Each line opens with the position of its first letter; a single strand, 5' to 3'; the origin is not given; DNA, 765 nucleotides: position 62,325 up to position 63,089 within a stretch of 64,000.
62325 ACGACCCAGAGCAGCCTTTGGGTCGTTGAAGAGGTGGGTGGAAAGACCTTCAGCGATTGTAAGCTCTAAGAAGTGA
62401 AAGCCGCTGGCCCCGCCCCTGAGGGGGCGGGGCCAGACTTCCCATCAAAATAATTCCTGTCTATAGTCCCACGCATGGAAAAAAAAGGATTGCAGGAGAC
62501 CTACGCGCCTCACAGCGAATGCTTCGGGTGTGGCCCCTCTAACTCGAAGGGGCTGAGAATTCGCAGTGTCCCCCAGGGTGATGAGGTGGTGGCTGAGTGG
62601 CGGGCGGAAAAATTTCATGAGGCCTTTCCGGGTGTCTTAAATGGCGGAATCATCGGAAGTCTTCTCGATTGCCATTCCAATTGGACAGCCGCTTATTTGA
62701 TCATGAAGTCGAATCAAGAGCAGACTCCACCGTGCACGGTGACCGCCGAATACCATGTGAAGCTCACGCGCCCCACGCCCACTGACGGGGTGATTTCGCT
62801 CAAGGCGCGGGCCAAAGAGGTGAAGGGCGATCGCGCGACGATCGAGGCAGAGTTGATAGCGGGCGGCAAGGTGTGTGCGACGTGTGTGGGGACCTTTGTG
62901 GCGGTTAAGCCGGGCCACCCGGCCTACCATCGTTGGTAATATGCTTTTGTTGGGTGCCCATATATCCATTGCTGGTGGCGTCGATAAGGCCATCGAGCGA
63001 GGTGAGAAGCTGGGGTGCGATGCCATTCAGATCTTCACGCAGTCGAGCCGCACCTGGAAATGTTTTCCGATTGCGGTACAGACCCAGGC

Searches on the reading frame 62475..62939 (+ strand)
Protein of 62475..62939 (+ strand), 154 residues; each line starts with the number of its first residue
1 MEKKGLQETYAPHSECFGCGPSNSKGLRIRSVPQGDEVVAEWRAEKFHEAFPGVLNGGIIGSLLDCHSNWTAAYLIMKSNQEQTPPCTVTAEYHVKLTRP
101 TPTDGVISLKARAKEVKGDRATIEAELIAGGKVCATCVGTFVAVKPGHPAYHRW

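Call 75: search_protein_families(library=pfam, proteins=[window:62475-62939:+], max_evalue=0.1)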
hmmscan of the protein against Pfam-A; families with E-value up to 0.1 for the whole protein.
window:62475-62939:+ (154 aa): 4 families
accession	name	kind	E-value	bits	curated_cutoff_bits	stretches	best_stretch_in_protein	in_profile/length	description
PF03061.28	4HBT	-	0.00022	21.9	20.6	1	53-131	2-74/79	Thioesterase superfamily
PF13279.12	4HBT_2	-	0.0021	18.9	25.5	1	70-144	28-104/122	Thioesterase-like superfamily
PF22636.2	FlK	-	0.0053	17.3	27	1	70-134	28-90/103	Fluoroacetyl-CoA-specific thioesterase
PF09500.16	YiiD_C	-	0.027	14.8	27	1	74-144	76-143/144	Putative thioesterase (yiiD_Cterm)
